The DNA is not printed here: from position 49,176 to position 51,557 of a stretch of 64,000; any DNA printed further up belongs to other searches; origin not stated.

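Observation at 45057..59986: Sigma54 two-component system divergent from an ~11.5 kb operon of secreted propeller/cytochrome proteins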

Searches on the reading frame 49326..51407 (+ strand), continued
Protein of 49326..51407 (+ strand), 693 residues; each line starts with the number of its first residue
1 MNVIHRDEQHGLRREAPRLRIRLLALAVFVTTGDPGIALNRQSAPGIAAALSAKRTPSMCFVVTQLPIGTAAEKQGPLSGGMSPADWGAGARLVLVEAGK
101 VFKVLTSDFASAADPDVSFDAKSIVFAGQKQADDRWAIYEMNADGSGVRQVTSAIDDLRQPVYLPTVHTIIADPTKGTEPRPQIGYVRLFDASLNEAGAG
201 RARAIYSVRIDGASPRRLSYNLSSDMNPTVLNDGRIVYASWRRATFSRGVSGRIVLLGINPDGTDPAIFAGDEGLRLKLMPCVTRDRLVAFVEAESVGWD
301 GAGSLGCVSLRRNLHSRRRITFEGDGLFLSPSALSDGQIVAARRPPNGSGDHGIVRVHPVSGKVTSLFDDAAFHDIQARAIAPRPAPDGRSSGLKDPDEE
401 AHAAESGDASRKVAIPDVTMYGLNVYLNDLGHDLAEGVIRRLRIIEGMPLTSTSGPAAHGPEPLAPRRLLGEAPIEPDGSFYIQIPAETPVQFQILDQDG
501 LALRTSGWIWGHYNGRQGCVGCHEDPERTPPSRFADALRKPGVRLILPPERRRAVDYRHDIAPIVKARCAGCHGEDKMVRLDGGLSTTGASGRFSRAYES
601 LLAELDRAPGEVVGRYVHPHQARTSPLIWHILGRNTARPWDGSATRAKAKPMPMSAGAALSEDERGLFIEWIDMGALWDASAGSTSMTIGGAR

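Call 75: fold_search(model_id=the predicted structure, library=pdb)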
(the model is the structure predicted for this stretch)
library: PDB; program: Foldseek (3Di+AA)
matches with E <= 10: 1004; with E <= 0.001: 449
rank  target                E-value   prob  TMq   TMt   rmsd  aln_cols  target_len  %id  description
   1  5c2v_A                4.9e-35  1.00  0.70  0.64   5.8       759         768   24  Kuenenia stuttgartiensis Hydrazine Synthase (released 2015-10-14)
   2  5c2v_D                1.3e-33  1.00  0.67  0.61   7.0       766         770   24  Kuenenia stuttgartiensis Hydrazine Synthase (released 2015-10-14)
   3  3iax_A                1.2e-09  1.00  0.31  0.51   5.6       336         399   12  The crystal structure of the TolB box of Colicin A in complex with TolB reveals important differences in the recruitme (released 2009-10-13)
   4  2hqs_A                3.3e-09  1.00  0.31  0.50   5.5       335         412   12  Crystal structure of TolB/Pal complex (released 2007-04-03)
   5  7mx5_A                3.5e-09  1.00  0.30  0.50   6.4       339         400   12  Crystal structure of TolB from Acinetobacter baumannii (released 2021-05-26)
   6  4r40_A                3.7e-09  1.00  0.31  0.51   6.1       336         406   13  Crystal Structure of TolB/Pal complex from Yersinia pestis. (released 2014-09-03)
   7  4pwz_A                6.7e-09  1.00  0.30  0.48   6.4       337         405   11  Crystal structure of TolB protein from Yersinia pestis CO92 (released 2014-04-02)
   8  4pwz_B                7.5e-09  1.00  0.30  0.49   6.5       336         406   12  Crystal structure of TolB protein from Yersinia pestis CO92 (released 2014-04-02)
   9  7mx5_B                8.4e-09  1.00  0.31  0.51   6.4       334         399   12  Crystal structure of TolB from Acinetobacter baumannii (released 2021-05-26)
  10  2ivz_A                1.1e-08  1.00  0.31  0.53   5.7       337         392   13  Structure of TolB in complex with a peptide of the colicin E9 T- domain (released 2006-08-16)
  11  1crz                  1.2e-08  1.00  0.32  0.52   5.2       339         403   11  CRYSTAL STRUCTURE OF THE E. COLI TOLB PROTEIN (released 2000-08-16)
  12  2hqs_B                1.2e-08  1.00  0.31  0.50   6.1       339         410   12  Crystal structure of TolB/Pal complex (released 2007-04-03)
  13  1npe_A                1.2e-08  1.00  0.28  0.65   6.4       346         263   13  Crystal structure of Nidogen/Laminin Complex (released 2003-08-12)
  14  1c5k                  1.4e-08  1.00  0.31  0.52   5.6       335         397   11  THE STRUCTURE OF TOLB, AN ESSENTIAL COMPONENT OF THE TOL-DEPENDENT TRANSLOCATION SYSTEM AND ITS INTERACTIONS WITH THE TR (released 2000-12-06)
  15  4r40_C                1.5e-08  1.00  0.31  0.50   5.3       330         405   12  Crystal Structure of TolB/Pal complex from Yersinia pestis. (released 2014-09-03)
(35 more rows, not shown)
